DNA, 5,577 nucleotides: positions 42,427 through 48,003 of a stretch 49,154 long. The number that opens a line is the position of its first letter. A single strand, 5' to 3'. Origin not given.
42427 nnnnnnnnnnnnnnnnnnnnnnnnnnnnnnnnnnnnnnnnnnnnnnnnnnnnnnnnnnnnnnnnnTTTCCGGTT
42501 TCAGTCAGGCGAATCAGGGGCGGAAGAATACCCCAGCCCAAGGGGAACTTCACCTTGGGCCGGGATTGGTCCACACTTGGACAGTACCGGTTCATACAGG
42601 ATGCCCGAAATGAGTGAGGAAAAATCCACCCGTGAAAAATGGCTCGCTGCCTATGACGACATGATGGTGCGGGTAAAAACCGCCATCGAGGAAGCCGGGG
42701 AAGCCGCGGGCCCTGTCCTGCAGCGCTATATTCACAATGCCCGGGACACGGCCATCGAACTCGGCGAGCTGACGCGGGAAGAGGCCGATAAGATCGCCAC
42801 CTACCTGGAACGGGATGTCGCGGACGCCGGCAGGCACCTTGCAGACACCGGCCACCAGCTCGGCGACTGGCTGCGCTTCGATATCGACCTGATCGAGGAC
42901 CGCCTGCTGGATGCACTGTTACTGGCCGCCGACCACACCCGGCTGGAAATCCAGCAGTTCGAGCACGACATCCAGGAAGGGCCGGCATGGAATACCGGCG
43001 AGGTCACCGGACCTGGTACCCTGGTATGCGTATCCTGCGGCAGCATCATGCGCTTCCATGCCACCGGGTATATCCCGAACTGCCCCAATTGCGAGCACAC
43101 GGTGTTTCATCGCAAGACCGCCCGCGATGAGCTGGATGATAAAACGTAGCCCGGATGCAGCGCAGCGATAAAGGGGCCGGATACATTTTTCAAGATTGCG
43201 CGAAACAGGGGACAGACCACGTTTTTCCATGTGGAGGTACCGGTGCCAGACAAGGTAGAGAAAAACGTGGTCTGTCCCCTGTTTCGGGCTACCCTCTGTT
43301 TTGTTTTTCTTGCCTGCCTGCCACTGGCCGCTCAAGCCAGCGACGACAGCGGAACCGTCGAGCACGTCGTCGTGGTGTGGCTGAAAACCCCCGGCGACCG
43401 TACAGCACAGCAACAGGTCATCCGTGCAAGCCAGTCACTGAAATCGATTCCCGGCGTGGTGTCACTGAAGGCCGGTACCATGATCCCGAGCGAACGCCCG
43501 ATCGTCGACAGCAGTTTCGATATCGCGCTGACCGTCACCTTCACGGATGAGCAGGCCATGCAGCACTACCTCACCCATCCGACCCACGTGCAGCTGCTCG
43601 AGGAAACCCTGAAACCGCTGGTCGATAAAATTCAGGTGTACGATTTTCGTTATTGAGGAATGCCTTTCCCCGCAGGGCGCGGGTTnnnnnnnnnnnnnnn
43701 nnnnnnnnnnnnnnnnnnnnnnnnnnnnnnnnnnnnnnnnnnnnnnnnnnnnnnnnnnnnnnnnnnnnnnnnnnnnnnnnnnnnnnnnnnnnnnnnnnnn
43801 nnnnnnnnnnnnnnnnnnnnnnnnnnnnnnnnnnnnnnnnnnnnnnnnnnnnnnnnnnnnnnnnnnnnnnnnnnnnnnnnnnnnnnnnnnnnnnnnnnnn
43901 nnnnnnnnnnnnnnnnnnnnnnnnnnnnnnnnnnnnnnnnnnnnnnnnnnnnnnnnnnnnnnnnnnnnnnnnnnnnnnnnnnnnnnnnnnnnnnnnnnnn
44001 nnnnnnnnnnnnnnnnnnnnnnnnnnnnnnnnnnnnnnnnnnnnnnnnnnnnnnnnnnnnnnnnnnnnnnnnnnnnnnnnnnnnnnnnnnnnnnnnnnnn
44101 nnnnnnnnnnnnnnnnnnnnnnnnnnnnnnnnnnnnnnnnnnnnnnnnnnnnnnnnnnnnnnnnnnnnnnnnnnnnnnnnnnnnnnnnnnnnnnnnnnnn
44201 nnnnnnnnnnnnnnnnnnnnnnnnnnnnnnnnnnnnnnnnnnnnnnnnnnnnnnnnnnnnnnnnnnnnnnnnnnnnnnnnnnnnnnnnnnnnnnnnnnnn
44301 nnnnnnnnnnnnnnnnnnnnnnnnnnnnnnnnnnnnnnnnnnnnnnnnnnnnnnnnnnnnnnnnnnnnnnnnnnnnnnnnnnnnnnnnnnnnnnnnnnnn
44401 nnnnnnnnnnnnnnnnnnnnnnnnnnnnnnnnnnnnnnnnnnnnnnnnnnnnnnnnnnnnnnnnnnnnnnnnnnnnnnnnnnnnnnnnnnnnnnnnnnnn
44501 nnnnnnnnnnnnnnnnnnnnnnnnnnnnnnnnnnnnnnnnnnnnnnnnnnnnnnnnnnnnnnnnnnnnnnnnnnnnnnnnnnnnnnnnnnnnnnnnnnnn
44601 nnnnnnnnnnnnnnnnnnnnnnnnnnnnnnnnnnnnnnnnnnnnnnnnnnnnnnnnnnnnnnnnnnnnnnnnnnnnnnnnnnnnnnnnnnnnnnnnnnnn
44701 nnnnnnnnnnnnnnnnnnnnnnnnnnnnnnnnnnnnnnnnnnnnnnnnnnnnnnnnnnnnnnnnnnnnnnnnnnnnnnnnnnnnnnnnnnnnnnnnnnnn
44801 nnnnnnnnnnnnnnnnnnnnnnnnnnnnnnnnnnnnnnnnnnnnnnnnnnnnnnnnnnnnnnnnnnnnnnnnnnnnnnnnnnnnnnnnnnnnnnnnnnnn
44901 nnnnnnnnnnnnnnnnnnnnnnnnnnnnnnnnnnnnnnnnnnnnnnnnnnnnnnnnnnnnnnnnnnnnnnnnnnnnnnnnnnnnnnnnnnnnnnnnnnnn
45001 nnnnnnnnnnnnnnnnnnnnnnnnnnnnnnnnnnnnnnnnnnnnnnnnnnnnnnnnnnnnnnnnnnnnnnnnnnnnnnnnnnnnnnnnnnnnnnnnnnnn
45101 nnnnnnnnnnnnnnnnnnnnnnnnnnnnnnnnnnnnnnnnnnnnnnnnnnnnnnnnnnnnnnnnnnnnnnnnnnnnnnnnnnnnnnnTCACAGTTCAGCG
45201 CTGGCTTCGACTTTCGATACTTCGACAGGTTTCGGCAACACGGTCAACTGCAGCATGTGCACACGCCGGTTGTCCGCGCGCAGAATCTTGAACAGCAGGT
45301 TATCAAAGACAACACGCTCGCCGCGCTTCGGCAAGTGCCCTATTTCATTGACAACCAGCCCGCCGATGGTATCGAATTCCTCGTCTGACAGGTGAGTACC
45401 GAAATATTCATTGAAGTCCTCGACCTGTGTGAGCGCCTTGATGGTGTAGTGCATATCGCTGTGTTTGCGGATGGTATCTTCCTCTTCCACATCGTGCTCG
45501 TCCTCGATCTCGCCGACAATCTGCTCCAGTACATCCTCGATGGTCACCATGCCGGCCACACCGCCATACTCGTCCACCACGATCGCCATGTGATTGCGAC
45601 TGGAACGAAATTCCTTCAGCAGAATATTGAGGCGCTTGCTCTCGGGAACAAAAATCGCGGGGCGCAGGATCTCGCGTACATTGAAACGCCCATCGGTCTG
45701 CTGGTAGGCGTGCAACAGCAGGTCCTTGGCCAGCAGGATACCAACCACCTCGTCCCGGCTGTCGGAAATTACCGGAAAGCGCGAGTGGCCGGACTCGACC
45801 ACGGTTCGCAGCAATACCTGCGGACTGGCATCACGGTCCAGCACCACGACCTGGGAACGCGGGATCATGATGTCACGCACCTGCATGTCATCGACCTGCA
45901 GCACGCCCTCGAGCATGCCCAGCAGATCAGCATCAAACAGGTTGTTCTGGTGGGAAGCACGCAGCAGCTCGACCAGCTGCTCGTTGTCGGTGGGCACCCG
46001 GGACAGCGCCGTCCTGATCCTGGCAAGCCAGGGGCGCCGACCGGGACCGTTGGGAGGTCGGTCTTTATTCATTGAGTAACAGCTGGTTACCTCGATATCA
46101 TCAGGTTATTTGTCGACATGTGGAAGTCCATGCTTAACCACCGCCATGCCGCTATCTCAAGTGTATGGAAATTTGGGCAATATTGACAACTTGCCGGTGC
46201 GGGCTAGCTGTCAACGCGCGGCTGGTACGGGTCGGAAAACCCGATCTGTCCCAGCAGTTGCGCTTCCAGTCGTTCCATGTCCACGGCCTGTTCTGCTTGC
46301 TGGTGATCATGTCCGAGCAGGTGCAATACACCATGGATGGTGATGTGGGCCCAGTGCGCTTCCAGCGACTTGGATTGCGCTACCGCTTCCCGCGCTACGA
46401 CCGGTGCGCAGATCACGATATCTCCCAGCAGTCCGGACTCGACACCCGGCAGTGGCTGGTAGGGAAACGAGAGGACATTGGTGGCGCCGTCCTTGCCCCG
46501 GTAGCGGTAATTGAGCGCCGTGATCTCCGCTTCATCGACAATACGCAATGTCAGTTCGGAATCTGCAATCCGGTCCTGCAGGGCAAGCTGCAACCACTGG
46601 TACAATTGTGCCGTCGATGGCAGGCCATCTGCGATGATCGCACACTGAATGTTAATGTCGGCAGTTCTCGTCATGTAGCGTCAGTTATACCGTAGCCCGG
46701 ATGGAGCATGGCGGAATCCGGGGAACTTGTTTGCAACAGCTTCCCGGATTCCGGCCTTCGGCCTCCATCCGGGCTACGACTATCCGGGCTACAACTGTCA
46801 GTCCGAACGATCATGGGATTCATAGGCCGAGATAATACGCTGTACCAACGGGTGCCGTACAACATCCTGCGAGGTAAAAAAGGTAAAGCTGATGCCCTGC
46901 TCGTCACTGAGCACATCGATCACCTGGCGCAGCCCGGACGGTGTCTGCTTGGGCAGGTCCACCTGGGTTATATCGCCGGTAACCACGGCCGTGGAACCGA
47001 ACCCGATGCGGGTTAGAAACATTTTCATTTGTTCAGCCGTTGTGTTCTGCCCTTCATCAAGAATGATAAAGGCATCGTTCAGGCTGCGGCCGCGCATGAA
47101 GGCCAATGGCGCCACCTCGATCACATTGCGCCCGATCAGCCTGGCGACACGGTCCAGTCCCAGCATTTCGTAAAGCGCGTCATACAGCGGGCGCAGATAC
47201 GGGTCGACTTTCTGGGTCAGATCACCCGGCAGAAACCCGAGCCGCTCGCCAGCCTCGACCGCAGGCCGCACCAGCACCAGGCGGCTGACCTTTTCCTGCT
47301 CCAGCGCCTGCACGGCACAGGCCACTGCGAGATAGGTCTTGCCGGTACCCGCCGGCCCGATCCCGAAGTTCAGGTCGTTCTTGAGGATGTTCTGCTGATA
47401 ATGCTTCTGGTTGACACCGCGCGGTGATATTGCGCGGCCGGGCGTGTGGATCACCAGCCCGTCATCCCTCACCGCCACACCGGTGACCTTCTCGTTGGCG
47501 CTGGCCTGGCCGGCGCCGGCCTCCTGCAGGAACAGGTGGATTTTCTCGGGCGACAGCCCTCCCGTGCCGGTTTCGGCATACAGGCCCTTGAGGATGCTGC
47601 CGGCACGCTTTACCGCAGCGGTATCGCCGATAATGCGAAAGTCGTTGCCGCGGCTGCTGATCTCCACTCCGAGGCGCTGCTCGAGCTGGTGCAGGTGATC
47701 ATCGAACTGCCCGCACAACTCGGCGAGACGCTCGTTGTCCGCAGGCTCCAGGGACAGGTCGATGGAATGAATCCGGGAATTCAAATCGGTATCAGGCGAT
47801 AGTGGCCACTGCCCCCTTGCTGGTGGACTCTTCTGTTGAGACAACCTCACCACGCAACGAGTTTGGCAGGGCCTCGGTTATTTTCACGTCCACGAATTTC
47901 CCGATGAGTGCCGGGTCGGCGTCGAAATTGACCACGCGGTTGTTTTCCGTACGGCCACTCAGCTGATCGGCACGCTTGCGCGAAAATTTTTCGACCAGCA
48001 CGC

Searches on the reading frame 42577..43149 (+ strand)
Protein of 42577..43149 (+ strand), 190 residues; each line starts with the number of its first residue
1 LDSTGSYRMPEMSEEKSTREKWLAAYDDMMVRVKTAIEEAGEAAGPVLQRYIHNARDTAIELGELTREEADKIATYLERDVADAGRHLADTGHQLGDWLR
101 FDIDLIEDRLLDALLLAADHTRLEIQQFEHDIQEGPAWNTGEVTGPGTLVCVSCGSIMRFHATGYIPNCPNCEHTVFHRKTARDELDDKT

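Call 91: search_protein_families(library=pfam, proteins=[window:42577-43149:+], max_evalue=0.00001)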
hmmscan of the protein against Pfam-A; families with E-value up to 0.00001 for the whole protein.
window:42577-43149:+ (190 aa): 1 family
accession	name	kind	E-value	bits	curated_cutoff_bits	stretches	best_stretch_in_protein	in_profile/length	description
PF07295.17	DUF1451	-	2.8e-43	148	26.1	1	37-180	3-145/146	Zinc-ribbon containing domain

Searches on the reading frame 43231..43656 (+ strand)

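Call 91: search_protein_families(library=pfam, proteins=[window:43231-43656:+], max_evalue=0.00001)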
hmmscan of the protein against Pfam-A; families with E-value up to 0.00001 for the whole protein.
window:43231-43656:+ (141 aa): 1 family
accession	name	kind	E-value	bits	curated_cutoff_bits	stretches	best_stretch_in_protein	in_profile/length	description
PF07876.18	Dabb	-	2.4e-18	67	25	1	43-139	1-94/96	Stress responsive A/B Barrel Domain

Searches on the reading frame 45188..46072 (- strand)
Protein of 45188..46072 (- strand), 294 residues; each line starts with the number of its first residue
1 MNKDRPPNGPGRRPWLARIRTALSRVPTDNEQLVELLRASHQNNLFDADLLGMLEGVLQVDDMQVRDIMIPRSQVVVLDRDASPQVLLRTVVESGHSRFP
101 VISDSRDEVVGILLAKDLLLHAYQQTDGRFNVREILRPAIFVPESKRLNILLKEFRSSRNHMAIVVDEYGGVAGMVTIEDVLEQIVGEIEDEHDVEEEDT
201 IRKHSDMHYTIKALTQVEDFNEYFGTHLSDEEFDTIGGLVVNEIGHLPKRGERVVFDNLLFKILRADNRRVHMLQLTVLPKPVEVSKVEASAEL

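Call 91: search_protein_families(library=pfam, proteins=[window:45188-46072:-], max_evalue=0.00001)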
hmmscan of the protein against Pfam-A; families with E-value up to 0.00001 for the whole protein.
window:45188-46072:- (294 aa): 3 families
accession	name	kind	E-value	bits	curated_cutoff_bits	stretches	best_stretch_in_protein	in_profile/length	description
PF03471.22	CorC_HlyC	-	2.9e-21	75.7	27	1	203-278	2-79/81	Transporter associated domain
PF00571.33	CBS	-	2.6e-17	63.3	24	2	65-119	1-52/57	CBS domain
PF21917.1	NMB0537_N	-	3e-15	56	23.9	1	27-60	3-36/36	N-terminal region of NMB0537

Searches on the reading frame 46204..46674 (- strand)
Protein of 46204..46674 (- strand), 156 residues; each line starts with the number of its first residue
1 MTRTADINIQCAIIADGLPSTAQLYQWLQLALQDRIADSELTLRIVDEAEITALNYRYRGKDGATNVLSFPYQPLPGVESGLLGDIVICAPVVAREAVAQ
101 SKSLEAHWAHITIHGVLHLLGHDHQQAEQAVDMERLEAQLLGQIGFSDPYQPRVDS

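Call 91: search_protein_families(library=pfam, proteins=[window:46204-46674:-], max_evalue=0.00001)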
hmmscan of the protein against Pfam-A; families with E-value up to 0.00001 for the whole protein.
window:46204-46674:- (156 aa): 1 family
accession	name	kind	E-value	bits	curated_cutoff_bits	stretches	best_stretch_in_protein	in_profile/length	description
PF02130.23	YbeY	-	6.8e-33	113.7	25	1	26-143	13-128/129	Endoribonuclease YbeY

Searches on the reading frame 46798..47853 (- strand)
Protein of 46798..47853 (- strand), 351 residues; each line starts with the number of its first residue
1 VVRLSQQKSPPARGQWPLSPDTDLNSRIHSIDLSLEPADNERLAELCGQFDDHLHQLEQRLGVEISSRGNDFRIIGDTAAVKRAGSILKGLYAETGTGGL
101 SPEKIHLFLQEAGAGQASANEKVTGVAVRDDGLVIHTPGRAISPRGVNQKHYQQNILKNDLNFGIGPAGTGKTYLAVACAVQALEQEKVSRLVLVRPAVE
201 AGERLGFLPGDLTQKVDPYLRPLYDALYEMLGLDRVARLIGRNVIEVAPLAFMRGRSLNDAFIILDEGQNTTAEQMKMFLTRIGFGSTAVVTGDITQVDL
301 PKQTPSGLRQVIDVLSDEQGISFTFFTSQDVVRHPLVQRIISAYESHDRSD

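Call 91: search_protein_families(library=pfam, proteins=[window:46798-47853:-], max_evalue=0.00001)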
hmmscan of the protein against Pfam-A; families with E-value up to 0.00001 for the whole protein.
window:46798-47853:- (351 aa): 3 families
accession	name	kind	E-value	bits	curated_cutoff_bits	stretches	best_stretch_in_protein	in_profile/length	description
PF02562.22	PhoH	-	7.4e-94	313.4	27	1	142-345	2-205/205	PhoH-like protein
PF13604.12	AAA_30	-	4.6e-06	26.9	27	0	148-298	5-128/191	AAA domain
PF13245.12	AAA_19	-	9.2e-06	26.3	25.1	0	153-298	5-129/134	AAA domain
